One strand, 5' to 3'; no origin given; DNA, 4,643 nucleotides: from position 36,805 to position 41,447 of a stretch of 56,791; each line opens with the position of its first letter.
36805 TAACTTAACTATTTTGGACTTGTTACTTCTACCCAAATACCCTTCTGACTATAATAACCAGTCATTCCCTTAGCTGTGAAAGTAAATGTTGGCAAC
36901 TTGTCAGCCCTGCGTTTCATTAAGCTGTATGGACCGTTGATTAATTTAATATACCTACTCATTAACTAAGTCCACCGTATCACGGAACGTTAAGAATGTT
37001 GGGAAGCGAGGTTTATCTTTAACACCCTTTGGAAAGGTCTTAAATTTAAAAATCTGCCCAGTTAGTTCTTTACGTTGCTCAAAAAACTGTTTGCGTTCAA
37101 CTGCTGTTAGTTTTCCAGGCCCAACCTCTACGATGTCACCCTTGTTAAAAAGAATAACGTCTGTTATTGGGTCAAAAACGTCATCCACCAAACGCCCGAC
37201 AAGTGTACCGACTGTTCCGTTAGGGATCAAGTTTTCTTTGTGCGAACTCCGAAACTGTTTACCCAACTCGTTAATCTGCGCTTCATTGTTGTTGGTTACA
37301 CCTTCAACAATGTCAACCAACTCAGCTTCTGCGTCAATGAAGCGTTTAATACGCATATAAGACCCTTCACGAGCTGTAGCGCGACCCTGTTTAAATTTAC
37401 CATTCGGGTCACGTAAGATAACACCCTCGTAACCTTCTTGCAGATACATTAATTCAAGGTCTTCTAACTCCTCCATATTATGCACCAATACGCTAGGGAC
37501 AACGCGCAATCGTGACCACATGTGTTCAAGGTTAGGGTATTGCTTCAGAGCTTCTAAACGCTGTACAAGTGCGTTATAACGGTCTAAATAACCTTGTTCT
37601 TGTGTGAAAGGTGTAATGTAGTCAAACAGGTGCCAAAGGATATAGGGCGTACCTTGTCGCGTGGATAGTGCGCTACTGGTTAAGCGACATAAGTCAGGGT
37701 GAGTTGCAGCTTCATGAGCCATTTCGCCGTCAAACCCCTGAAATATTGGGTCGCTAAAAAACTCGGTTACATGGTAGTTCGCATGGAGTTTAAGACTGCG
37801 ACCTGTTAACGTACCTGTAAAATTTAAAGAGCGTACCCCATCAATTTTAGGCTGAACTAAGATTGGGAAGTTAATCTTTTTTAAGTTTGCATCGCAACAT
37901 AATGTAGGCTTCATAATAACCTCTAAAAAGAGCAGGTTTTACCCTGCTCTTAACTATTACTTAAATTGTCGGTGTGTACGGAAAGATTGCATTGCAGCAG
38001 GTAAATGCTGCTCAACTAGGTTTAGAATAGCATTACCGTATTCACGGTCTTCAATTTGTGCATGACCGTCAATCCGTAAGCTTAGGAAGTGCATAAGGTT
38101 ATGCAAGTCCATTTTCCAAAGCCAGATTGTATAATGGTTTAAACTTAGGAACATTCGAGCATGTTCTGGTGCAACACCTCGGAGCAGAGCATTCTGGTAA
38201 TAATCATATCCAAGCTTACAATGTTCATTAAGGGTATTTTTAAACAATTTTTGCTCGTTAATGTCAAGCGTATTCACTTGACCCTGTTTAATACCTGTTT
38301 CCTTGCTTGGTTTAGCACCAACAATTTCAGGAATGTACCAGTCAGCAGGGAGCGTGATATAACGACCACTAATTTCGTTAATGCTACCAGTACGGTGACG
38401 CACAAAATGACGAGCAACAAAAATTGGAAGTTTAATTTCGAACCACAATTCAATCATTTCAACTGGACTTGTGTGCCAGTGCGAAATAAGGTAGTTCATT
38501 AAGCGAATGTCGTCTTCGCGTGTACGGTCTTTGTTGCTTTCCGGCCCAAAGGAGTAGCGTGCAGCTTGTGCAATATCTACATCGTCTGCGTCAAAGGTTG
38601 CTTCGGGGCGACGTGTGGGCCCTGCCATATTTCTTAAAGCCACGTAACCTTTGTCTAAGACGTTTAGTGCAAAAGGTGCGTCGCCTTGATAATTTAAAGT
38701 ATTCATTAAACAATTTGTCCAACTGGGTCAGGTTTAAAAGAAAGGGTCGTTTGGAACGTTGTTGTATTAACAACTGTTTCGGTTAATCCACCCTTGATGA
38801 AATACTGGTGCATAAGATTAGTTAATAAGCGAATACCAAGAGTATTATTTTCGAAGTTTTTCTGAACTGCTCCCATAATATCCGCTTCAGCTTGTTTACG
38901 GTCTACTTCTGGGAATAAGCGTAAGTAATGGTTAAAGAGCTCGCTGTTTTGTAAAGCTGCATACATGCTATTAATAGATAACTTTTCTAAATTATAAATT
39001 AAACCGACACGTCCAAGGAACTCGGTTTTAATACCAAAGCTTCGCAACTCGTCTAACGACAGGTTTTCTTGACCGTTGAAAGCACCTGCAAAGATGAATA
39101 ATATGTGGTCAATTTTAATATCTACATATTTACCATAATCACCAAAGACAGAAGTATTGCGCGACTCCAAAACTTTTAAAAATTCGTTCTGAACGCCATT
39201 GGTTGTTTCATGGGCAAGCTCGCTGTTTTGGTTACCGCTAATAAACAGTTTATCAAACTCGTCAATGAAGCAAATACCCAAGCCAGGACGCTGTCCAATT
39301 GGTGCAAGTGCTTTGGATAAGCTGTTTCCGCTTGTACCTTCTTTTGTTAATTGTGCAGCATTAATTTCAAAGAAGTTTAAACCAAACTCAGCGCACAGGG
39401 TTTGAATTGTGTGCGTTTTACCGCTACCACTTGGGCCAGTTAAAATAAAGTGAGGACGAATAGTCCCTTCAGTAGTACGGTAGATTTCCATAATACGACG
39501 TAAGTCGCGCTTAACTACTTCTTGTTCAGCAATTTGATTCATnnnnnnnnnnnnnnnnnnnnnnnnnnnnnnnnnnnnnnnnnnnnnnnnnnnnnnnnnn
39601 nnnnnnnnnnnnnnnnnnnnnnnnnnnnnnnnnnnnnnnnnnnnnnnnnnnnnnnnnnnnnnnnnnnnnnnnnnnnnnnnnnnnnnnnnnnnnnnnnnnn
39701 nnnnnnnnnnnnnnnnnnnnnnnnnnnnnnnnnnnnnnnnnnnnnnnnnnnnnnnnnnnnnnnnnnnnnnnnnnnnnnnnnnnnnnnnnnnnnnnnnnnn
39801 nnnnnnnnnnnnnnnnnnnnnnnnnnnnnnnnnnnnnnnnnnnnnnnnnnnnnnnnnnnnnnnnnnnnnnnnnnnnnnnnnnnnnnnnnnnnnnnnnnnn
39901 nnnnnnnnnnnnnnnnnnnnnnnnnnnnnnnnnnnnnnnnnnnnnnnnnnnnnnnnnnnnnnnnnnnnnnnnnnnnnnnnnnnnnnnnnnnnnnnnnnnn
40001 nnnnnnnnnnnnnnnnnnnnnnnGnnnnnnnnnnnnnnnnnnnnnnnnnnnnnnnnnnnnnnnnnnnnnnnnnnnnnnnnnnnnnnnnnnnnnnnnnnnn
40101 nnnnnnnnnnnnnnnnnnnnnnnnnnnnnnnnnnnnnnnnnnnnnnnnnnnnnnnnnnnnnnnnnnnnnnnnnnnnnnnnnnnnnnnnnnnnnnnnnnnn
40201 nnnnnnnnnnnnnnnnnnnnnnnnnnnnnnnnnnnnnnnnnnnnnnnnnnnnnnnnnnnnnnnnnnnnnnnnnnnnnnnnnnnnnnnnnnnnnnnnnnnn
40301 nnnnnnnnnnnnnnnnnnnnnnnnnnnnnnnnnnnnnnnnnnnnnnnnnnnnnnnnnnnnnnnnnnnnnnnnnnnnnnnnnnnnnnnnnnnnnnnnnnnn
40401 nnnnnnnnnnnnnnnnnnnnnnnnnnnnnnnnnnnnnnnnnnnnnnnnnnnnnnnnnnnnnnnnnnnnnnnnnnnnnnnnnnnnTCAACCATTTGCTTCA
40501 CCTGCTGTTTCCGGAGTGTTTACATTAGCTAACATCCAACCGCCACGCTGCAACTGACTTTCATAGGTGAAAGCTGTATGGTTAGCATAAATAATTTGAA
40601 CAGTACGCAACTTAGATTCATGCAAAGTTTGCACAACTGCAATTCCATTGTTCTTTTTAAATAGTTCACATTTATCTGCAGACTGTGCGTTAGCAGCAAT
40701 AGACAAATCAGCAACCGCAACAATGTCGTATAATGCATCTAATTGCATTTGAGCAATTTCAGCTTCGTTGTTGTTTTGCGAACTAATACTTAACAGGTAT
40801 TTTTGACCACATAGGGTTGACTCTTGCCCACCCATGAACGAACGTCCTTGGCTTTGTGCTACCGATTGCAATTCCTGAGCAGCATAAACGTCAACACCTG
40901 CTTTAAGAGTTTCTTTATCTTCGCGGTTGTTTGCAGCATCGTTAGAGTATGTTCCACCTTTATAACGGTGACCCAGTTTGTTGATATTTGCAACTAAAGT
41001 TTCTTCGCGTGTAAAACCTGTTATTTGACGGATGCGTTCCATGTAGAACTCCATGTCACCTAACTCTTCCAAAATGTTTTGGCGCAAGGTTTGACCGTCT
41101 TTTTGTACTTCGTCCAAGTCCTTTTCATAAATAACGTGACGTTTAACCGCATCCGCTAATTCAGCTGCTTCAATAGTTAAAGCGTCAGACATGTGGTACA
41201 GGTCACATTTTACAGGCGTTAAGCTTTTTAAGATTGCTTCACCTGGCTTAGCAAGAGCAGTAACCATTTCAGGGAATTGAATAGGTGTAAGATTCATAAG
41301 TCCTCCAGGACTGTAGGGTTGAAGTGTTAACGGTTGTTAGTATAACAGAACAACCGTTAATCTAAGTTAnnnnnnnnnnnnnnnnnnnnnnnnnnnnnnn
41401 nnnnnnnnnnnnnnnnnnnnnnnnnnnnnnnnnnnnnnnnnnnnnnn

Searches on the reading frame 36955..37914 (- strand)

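Call 38: search_protein_families(library=pfam, proteins=[window:36955-37914:-])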
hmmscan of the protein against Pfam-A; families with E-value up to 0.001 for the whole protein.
window:36955-37914:- (319 aa): 1 family
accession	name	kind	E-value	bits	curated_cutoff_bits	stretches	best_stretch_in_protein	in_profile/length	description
PF01068.26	DNA_ligase_A_M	-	1.9e-06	28.2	26.2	1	116-178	135-195/204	ATP dependent DNA ligase domain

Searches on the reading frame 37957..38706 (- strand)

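Call 38: search_protein_families(library=pfam, proteins=[window:37957-38706:-])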
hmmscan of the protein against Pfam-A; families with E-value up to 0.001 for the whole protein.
window:37957-38706:- (249 aa): 1 family
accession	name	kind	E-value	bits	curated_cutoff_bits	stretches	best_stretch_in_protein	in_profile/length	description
PF02511.20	Thy1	-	6.6e-43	147.2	24.8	1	40-236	8-190/191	Thymidylate synthase complementing protein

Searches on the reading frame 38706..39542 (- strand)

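Call 38: search_protein_families(library=pfam, proteins=[window:38706-39542:-])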
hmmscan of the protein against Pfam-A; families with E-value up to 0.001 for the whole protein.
window:38706-39542:- (278 aa): 5 families
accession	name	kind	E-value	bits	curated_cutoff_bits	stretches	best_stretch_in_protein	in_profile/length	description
PF00004.35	AAA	-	2.4e-14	54.3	21.2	1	33-144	2-99/131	ATPase family associated with various cellular activities (AAA)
PF07724.20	AAA_2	-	2.7e-10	41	27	1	32-179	6-163/166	AAA domain (Cdc48 subfamily)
PF13191.12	AAA_16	-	0.00019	22.4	32.6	1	13-65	8-63/167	AAA ATPase domain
PF13401.12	AAA_22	-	0.00056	20.7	27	0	31-66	7-45/130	AAA domain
PF07728.20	AAA_5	-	0.00096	19.6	22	0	31-67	1-38/139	AAA domain (dynein-related subfamily)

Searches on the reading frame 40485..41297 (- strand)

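Call 38: search_protein_families(library=pfam, proteins=[window:40485-41297:-])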
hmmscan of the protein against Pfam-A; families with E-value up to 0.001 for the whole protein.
window:40485-41297:- (270 aa): 1 family
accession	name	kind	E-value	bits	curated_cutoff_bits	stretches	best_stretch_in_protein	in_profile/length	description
PF03819.22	MazG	-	9.4e-05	23.1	22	1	38-113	8-71/74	MazG nucleotide pyrophosphohydrolase domain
